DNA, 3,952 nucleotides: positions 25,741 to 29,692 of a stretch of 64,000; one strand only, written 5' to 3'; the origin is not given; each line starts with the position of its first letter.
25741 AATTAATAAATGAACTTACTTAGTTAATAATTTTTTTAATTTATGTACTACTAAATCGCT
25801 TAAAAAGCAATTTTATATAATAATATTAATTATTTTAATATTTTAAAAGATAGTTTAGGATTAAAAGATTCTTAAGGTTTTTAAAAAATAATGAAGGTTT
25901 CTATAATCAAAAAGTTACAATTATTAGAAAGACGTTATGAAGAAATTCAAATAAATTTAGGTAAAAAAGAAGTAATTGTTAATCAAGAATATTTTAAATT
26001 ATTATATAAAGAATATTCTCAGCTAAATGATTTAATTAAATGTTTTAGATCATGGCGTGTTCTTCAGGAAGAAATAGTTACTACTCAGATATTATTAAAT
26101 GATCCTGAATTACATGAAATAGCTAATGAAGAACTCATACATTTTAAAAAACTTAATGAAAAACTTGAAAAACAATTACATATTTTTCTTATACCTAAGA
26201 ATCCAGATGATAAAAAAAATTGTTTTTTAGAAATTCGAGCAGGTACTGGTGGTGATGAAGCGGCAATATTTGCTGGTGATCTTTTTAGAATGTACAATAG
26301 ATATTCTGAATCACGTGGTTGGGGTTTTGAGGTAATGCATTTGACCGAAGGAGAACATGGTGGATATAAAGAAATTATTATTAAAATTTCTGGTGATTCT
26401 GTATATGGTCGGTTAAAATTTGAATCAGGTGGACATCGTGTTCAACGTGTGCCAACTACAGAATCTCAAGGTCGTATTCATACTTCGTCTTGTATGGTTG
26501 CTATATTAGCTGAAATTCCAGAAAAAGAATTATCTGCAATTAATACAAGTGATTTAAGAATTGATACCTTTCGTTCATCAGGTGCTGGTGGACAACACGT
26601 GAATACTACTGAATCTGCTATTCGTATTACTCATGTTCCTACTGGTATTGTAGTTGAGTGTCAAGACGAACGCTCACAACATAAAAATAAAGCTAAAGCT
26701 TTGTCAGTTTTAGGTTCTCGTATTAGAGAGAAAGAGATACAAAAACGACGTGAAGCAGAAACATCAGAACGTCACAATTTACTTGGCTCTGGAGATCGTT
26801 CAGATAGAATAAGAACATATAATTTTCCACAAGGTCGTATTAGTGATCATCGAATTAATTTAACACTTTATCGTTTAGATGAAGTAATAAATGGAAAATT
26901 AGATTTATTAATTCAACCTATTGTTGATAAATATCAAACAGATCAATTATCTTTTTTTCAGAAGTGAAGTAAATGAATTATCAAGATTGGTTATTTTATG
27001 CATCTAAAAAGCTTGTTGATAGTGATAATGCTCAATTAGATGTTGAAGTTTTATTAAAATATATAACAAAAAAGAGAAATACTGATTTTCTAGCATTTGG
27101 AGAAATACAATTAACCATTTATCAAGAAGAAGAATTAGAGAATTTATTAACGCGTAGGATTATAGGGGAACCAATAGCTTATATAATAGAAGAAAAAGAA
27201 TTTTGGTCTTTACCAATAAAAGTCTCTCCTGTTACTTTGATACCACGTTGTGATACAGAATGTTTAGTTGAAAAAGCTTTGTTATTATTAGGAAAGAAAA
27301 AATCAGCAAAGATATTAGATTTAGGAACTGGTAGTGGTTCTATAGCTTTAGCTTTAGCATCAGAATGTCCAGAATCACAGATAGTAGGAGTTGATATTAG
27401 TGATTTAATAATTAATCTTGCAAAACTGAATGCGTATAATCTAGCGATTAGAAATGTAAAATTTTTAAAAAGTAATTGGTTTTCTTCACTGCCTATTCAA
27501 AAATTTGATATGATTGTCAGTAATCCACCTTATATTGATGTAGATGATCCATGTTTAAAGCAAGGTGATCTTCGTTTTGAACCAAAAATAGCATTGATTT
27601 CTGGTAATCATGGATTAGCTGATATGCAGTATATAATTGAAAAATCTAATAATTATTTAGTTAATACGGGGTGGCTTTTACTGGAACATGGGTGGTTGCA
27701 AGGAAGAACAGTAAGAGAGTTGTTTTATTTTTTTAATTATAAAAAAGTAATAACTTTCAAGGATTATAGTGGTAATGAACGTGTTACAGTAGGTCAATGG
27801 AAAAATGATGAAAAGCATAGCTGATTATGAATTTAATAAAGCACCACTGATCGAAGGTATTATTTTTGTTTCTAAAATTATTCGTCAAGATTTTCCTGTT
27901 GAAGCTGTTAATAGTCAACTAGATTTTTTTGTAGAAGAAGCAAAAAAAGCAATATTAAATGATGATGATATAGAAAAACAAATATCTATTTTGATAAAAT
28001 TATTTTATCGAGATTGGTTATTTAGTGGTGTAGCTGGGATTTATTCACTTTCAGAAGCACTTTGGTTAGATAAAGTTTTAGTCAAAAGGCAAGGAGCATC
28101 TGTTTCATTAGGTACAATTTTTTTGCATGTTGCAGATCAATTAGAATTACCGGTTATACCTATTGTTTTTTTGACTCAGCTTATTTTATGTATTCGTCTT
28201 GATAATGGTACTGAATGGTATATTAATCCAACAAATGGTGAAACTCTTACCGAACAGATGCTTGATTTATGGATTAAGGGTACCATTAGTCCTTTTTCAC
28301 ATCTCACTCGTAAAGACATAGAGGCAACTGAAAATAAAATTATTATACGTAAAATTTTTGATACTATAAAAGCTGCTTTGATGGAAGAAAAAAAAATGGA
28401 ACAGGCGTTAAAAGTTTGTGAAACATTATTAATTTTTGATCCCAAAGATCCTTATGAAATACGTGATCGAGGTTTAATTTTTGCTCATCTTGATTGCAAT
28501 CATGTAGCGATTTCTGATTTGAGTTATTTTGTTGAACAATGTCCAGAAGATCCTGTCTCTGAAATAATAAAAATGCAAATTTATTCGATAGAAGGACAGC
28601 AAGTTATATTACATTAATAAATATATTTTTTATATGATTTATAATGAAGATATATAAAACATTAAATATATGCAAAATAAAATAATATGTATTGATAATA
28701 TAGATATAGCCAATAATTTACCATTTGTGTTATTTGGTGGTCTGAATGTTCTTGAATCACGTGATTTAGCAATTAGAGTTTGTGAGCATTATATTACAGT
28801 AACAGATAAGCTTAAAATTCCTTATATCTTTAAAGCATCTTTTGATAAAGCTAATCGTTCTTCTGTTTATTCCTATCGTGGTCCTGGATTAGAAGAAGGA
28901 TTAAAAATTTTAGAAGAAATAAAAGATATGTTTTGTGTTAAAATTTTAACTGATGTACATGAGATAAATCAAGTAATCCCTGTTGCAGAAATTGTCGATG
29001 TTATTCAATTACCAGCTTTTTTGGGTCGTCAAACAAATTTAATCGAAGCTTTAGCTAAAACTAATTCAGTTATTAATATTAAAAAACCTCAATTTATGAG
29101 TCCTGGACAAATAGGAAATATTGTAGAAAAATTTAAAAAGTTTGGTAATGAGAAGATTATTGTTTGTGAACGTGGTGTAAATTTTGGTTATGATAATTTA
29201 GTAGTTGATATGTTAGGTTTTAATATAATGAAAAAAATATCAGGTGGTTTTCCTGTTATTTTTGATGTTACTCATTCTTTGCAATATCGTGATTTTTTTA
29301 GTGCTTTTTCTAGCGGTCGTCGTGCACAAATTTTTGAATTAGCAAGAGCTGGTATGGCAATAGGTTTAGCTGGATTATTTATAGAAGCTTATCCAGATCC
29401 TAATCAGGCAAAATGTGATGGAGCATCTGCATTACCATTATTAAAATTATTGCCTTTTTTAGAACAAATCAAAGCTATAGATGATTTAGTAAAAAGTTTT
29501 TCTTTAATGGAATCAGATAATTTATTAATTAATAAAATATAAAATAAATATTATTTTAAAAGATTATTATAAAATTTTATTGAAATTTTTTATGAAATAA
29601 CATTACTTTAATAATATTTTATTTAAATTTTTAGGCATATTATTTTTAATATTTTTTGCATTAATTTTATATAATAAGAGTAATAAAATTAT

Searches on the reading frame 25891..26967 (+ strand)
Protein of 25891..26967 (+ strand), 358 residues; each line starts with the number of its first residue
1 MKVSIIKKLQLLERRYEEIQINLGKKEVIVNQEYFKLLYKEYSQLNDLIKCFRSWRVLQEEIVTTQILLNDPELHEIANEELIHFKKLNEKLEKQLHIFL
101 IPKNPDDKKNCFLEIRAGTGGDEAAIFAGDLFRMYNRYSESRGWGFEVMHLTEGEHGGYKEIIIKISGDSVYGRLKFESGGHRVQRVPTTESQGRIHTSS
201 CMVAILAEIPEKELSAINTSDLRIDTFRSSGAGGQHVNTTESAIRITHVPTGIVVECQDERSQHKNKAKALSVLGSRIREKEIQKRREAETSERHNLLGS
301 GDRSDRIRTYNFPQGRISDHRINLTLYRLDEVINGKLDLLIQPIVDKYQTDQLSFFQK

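Call 49: search_protein_families(library=ncbifam, proteins=[window:25891-26967:+], max_evalue=0.00001)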
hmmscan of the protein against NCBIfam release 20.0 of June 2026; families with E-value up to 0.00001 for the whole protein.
window:25891-26967:+ (358 aa): 5 families
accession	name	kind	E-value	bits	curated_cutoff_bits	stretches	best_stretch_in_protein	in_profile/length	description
TIGR00019.1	prfA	equivalog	1.9e-155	517.2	423.25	1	1-356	2-358/361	peptide chain release factor 1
NF001859.2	PRK00591.1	equivalog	3.7e-149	496.6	400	1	9-353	1-347/347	peptide chain release factor 1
TIGR00020.2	prfB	exception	9.9e-82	274.8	370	1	9-343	17-350/353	peptide chain release factor 2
TIGR03072.1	release_prfH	equivalog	6.2e-29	101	166.65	1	112-298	2-183/200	peptide chain release factor H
NF006718.0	PRK09256.1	equivalog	2.8e-11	43.3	100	1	216-247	11-42/140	alternative ribosome rescue aminoacyl-tRNA hydrolase ArfB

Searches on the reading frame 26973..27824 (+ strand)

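Call 49: search_protein_families(library=ncbifam, proteins=[window:26973-27824:+], max_evalue=0.00001)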
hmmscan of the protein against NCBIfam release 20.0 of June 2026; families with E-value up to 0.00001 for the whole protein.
window:26973-27824:+ (283 aa): 28 families (the best 25 are shown)
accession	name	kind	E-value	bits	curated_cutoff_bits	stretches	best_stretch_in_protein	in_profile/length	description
TIGR00536.1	hemK_fam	subfamily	5.7e-81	271.7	115.5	1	1-278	4-284/286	HemK family protein methyltransferase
TIGR03534.1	RF_mod_PrmC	equivalog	2.1e-80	269.8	199.1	1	23-272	1-252/253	peptide chain release factor N(5)-glutamine methyltransferase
NF002421.0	PRK01544.1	equivalog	6.1e-47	160.5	567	2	109-272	137-302/524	bifunctional peptide chain release factor N(5)-glutamine methyltransferase PrmC/tRNA (guanosine(46)-N7)-methyltransferase TrmB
TIGR03533.1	L3_gln_methyl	equivalog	1.1e-40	139.8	229.7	1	19-241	28-253/284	50S ribosomal protein L3 N(5)-glutamine methyltransferase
TIGR03704.1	PrmC_rel_meth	equivalog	1.9e-23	83.2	248.8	1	51-250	26-227/251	putative protein N(5)-glutamine methyltransferase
NF011529.0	PRK14968.1-3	equivalog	1.3e-21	76.9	162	1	78-242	6-159/198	putative methyltransferase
TIGR00537.1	hemK_rel_arch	hypoth_equivalog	7.3e-14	51.9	87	1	97-236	9-137/179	HemK2/MTQ2 family protein methyltransferase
NF011530.0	PRK14968.1-4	equivalog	7.4e-12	45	243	1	91-251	22-170/202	putative methyltransferase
NF007023.0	PRK09489.1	equivalog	5.5e-10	38.9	295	1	106-189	192-273/342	16S rRNA (guanine(1207)-N(2))-methyltransferase RsmC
NF011527.0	PRK14968.1-1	equivalog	7.2e-09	35.6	242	1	94-236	20-148/192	putative methyltransferase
TIGR02469.1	CbiT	equivalog_domain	8.1e-09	35.8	78.3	1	103-181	12-92/124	precorrin-6Y C5,15-methyltransferase (decarboxylating) subunit CbiT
NF008823.0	PRK11873.1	subfamily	2.5e-08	33.7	263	1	111-184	78-153/272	arsenite methyltransferase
NF009639.0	PRK13168.1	equivalog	5.1e-08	32.2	458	1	96-174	286-362/446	23S rRNA (uracil(1939)-C(5))-methyltransferase RlmD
NF047853.1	tRm6a37MtseTrmN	equivalog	8.7e-08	32.2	350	1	110-195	43-132/244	tRNA(1)(Val) (adenine(37)-N(6))-methyltransferase TrmN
NF001790.0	PRK00517.3-3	equivalog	1e-07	31.6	269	1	108-184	120-198/262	50S ribosomal protein L11 methyltransferase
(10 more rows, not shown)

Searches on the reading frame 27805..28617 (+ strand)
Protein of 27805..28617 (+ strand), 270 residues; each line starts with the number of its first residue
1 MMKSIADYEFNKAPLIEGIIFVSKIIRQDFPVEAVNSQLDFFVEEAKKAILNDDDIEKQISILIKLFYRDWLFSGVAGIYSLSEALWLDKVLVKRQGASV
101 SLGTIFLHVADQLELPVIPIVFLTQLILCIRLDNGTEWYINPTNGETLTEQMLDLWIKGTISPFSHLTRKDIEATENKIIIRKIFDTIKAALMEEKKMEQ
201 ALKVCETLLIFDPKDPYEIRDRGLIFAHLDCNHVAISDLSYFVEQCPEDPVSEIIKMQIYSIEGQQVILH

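Call 49: search_protein_families(library=ncbifam, proteins=[window:27805-28617:+], max_evalue=0.00001)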
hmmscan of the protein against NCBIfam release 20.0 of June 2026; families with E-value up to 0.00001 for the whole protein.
window:27805-28617:+ (270 aa): 1 family
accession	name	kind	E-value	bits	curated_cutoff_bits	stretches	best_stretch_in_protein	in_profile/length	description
NF008188.0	PRK10941.1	equivalog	4.8e-121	403.3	391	1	2-270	1-269/269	invasion regulator SirB1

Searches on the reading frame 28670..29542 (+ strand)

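Call 50: search_protein_families(library=ncbifam, proteins=[window:28670-29542:+], max_evalue=0.00001)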
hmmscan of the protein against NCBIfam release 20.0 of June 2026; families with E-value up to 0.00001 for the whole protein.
window:28670-29542:+ (290 aa): 8 families
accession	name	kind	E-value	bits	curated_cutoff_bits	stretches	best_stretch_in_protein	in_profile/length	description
NF009109.0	PRK12457.1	equivalog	3.7e-138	459.5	457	1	6-280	4-278/281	3-deoxy-8-phosphooctulonate synthase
NF003543.0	PRK05198.1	equivalog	3.9e-117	390.1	242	1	4-275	3-272/273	3-deoxy-8-phosphooctulonate synthase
TIGR01362.1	KDO8P_synth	equivalog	1.6e-108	361.8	314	1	18-275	2-257/258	3-deoxy-8-phosphooctulonate synthase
NF006421.0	PRK08673.1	subfamily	2.6e-27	95.9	335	1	3-275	80-334/338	3-deoxy-7-phosphoheptulonate synthase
NF009239.0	PRK12595.1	equivalog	1.5e-24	86.7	279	1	3-272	104-355/360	bifunctional 3-deoxy-7-phosphoheptulonate synthase/chorismate mutase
TIGR01361.1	DAHP_synth_Bsub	equivalog_domain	7.9e-23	81.1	267.75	1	3-268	11-258/260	3-deoxy-7-phosphoheptulonate synthase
NF041229.1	BagF_FevY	exception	3.6e-18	65.8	700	1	62-255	128-310/340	phospho-2-dehydro-3-deoxyheptonate aldolase BagF/FevY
NF009933.0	PRK13396.1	subfamily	1.9e-15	56.7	486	1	62-277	139-344/352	3-deoxy-7-phosphoheptulonate synthase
